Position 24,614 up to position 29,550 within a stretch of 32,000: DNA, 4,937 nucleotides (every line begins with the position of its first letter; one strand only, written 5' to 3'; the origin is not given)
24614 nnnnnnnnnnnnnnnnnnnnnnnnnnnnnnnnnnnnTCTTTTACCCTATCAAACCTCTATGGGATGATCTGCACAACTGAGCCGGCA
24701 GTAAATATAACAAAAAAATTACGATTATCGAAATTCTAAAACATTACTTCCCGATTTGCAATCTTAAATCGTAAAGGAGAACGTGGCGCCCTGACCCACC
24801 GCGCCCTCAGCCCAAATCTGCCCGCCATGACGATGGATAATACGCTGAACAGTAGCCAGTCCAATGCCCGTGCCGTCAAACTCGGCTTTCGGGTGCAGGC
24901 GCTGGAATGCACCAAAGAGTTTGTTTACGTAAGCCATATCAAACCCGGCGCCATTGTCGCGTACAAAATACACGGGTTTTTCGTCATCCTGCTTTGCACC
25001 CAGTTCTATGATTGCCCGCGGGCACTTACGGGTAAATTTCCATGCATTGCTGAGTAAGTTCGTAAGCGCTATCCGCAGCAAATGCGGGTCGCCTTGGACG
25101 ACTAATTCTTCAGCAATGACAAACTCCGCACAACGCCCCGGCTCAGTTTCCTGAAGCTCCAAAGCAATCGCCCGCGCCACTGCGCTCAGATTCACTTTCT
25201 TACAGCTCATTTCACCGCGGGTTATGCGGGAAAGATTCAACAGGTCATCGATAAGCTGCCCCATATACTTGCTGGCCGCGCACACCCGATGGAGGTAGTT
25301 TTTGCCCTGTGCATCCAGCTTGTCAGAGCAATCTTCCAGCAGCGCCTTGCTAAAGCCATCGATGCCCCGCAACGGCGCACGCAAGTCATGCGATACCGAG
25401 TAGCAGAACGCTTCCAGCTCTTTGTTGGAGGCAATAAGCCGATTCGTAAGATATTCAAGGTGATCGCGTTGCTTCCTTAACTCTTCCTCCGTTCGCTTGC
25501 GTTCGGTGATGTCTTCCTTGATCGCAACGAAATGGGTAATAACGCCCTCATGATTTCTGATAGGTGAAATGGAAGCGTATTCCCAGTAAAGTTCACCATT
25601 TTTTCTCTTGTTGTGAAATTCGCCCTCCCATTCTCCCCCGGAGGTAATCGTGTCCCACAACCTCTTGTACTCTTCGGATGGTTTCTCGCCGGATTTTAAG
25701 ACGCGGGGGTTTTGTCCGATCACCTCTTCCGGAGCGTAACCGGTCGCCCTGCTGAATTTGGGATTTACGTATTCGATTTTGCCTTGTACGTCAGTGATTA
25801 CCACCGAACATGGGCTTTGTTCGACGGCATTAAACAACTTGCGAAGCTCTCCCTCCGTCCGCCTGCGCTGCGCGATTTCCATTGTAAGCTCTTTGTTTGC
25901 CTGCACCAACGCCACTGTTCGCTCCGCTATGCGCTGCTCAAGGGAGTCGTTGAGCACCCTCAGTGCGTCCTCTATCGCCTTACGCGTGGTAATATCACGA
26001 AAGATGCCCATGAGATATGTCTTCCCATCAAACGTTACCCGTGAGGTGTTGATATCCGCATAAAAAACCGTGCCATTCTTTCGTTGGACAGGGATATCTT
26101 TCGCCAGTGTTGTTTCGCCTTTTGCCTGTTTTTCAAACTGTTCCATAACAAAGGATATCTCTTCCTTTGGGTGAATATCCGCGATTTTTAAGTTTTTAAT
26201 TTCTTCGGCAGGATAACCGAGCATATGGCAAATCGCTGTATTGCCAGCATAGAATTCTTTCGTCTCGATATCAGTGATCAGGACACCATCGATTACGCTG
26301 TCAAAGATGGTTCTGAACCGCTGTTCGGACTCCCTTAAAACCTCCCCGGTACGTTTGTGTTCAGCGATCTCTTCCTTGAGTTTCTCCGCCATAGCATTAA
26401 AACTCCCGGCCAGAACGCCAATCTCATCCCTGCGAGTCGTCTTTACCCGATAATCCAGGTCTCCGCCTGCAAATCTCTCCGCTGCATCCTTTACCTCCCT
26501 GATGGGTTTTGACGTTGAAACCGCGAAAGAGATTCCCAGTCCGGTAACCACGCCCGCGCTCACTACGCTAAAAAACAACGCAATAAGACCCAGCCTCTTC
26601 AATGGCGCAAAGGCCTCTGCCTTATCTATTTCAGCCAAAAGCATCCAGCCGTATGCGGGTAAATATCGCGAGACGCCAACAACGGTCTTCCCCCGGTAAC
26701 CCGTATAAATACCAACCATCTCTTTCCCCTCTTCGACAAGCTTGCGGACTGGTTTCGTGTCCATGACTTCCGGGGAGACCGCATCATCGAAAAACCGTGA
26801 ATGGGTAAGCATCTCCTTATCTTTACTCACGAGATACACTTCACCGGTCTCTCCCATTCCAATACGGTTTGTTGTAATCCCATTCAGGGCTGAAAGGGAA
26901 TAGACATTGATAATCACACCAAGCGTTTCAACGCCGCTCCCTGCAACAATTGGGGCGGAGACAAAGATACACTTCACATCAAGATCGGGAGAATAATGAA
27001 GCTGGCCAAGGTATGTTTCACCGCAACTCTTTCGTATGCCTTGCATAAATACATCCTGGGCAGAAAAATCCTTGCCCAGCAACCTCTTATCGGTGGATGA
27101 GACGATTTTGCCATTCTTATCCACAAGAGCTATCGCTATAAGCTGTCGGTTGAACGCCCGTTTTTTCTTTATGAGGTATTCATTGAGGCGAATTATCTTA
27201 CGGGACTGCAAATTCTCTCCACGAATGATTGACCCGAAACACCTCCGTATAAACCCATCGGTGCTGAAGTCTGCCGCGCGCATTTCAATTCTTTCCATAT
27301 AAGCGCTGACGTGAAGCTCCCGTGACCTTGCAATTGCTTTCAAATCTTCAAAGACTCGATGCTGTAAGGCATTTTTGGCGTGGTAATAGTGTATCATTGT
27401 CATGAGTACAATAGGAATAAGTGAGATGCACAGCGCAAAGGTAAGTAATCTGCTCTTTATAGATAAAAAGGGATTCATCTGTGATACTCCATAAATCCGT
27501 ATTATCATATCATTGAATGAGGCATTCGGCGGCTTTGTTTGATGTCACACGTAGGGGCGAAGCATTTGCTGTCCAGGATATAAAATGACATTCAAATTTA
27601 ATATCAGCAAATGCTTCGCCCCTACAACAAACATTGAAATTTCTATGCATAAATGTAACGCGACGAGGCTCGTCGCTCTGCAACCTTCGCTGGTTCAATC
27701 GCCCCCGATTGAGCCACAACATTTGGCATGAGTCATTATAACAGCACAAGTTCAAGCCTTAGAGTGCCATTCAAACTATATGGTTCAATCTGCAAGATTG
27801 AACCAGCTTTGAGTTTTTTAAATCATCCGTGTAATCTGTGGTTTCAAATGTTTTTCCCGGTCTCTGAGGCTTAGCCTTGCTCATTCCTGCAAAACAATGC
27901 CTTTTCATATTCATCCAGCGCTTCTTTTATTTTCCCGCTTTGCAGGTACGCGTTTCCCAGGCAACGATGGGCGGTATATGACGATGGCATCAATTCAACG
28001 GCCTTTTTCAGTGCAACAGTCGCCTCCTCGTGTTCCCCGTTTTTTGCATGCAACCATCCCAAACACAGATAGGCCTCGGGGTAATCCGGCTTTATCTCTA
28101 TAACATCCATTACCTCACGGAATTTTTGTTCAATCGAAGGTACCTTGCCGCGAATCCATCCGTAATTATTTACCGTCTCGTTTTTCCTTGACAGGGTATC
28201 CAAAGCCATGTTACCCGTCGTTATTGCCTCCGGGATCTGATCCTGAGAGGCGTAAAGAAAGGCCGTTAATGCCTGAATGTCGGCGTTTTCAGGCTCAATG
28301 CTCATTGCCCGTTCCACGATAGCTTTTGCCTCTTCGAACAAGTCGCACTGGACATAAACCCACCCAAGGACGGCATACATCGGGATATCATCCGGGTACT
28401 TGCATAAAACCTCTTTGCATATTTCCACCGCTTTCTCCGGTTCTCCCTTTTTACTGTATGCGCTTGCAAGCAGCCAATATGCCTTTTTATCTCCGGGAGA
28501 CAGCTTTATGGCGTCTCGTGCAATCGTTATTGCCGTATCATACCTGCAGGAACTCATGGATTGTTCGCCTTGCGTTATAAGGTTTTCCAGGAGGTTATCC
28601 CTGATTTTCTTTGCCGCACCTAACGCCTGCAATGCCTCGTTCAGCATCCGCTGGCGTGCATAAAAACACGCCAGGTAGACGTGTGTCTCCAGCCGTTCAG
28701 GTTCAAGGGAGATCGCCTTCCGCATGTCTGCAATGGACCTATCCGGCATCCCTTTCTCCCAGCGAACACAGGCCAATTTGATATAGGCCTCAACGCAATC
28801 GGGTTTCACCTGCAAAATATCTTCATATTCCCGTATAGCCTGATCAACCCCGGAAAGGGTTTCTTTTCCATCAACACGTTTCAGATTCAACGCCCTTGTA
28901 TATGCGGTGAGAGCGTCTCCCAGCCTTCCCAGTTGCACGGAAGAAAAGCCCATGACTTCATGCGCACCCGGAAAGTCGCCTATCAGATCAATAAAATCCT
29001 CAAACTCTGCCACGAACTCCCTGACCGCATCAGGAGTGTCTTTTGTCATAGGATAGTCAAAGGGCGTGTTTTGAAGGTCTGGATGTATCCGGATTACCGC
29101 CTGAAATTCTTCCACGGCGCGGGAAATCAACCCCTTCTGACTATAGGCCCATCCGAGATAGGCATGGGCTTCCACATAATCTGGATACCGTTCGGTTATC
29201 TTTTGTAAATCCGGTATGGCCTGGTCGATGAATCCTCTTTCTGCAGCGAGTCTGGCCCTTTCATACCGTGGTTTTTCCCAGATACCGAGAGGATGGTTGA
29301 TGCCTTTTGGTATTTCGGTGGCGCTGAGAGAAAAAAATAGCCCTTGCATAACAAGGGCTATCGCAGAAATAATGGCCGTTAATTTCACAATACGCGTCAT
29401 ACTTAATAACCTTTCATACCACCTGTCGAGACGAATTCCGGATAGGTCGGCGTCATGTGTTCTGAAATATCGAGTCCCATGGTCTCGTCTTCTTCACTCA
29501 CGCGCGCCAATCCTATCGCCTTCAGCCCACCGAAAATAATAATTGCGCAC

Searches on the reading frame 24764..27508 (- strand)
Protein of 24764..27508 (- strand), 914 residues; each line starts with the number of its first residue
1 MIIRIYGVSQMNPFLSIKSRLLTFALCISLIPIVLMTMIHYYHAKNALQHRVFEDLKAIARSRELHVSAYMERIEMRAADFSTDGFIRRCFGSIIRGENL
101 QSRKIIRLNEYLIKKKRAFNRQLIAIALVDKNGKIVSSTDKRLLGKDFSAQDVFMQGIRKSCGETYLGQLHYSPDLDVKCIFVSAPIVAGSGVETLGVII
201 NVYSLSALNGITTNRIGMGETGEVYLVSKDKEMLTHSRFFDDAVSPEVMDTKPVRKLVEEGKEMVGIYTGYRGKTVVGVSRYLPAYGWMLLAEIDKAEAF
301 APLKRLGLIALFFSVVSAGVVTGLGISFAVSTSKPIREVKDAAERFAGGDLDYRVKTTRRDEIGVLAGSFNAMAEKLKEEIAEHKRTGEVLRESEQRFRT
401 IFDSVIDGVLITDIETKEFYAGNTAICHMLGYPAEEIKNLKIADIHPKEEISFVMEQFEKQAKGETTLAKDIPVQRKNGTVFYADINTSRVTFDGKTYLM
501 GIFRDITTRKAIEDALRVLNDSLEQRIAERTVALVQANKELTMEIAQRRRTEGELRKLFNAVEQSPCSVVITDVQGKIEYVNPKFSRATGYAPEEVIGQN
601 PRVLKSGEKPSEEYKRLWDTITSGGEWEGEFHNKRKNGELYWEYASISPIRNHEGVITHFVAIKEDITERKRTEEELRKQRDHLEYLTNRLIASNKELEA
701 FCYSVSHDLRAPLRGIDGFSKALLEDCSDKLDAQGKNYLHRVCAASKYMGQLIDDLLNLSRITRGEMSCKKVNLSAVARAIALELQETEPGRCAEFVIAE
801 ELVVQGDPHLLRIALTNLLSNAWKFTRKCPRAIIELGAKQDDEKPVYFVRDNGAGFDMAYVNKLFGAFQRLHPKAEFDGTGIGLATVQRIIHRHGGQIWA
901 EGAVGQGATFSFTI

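Call 37: search_protein_families(library=ncbifam, max_evalue=1e-10, proteins=[window:24764-27508:-])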
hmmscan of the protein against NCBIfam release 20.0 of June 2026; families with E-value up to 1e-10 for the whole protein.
window:24764-27508:- (914 aa): 69 families (the best 25 are shown)
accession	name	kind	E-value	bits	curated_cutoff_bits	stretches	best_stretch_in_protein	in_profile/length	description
NF047465.1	hybrid_HK_LvrA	exception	1.4e-66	225.1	1200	1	689-914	591-816/819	hybrid histidine kinase/response regulator LvrA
TIGR00229.1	sensory_box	domain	2.8e-52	176.1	22.9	2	558-677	7-126/126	PAS domain S-box protein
NF033092.0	HK_WalK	equivalog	6e-52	177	725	2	696-914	370-592/594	cell wall metabolism sensor histidine kinase WalK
NF046044.1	PnpS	equivalog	1.9e-48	165.4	400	1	532-913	34-388/390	two-component system histidine kinase PnpS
NF008468.0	PRK11360.1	equivalog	1.9e-46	158.6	646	1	568-913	280-605/616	two-component system sensor histidine kinase AtoS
NF047874.1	MASE3_PAS_HK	subfamily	9.5e-45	153.5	560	2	525-912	230-621/655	MASE3 domain-containing sensor histidine kinase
NF045675.1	PhdiestaseDibA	equivalog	4.7e-43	147.4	980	1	535-709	57-233/623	phosphodiesterase DibA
TIGR02966.1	phoR_proteo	equivalog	2.2e-40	138.7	334.2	1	699-914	115-333/333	phosphate regulon sensor histidine kinase PhoR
NF008302.0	PRK11091.1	equivalog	8.7e-40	136.6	838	1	515-914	111-503/779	aerobic respiration two-component sensor histidine kinase ArcB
TIGR02938.1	nifL_nitrog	equivalog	1.1e-38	133.1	242.45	1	560-689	8-137/494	nitrogen fixation negative regulator NifL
NF041880.1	EPS_EpsF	equivalog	2.8e-38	131.7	900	1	548-911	139-488/492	response regulator EpsF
NF045595.1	HK_scytonemin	equivalog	1.2e-34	119.8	865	1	561-911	286-630/637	scytonemin biosynthesis sensor histidine kinase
NF052574.1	HisKinEspCMyxo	equivalog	1.7e-32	112.5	1200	1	541-912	269-633/785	serine histidine kinase EspC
NF008312.0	PRK11100.1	equivalog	2.7e-32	112.2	356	1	663-910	222-468/477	two-component system sensor histidine kinase CreC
NF045911.1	TCSHisKinNblS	equivalog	3.3e-32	111.6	1000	1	692-913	382-617/621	two-component system sensor histidine kinase NblS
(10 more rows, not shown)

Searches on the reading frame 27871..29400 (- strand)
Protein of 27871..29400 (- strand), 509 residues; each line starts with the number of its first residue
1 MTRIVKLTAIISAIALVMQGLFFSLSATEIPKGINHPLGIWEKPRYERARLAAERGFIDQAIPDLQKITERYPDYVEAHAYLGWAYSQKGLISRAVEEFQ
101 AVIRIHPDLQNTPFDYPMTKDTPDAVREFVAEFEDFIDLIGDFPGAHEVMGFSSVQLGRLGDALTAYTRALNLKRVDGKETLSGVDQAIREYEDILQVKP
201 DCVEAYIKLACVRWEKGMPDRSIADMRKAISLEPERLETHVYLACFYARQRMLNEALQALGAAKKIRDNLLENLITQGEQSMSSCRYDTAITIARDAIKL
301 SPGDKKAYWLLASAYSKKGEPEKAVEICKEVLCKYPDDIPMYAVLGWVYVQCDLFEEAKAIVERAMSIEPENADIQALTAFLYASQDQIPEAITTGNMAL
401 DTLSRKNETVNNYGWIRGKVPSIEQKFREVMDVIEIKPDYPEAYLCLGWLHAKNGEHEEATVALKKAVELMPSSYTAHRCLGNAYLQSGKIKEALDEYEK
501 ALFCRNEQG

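Call 37: search_protein_families(library=ncbifam, max_evalue=1e-10, proteins=[window:27871-29400:-])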
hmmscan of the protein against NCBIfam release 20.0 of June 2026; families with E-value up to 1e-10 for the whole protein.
window:27871-29400:- (509 aa): 14 families
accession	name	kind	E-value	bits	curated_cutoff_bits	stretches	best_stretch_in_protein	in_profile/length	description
NF040959.1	MamA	equivalog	7e-44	149.7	200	1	277-401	43-167/204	magnetosome protein MamA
TIGR02917.1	PEP_TPR_lipo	equivalog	1.8e-35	122.1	312.2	1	186-394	482-690/899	XrtA/PEP-CTERM system TPR-repeat protein PrsT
TIGR02521.1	type_IV_pilW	equivalog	6.2e-32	111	154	0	443-509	33-99/234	type IV pilus biogenesis/stability protein PilW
NF033762.1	social_mot_Tgl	equivalog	2e-28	99.4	225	0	422-502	46-127/252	social motility TPR repeat lipoprotein Tgl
NF052415.1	T3SS_chap_SctY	equivalog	1.1e-22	80.6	70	0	442-502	7-67/106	type III secretion apparatus assembly chaperone SctY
NF047558.1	TPR_END_plus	domain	8e-19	67.3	32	0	46-77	3-34/56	TPR end-of-group domain-containing protein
TIGR00540.1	TPR_hemY_coli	hypoth_equivalog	3.2e-18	65.7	142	0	236-381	225-368/385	heme biosynthesis-associated TPR protein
NF033758.1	gliding_GltE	equivalog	1.4e-16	60.5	225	0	288-392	137-241/411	adventurous gliding motility TPR repeat lipoprotein GltE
NF033920.0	C39_PA2778_fam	equivalog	1.5e-16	60.6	150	0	175-266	162-253/255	PA2778 family cysteine peptidase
NF008520.0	PRK11447.1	equivalog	1e-14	53.3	858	0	51-111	278-338/1157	cellulose synthase complex outer membrane protein BcsC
TIGR02795.1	tol_pal_ybgF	equivalog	2.8e-13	50.5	90.1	0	43-113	3-76/119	tol-pal system protein YbgF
TIGR00990.1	3a0801s09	subfamily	3.6e-12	45.7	757.25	0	426-502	316-392/615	mitochondrial import receptor subunit TOM70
NF008391.2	PRK11189.1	equivalog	1.3e-11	44.6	250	0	433-500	91-158/297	lipoprotein NlpI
NF008757.0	PRK11788.1-5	equivalog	4.4e-11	42.6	363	0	219-393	51-234/388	lipopolysaccharide assembly protein LapB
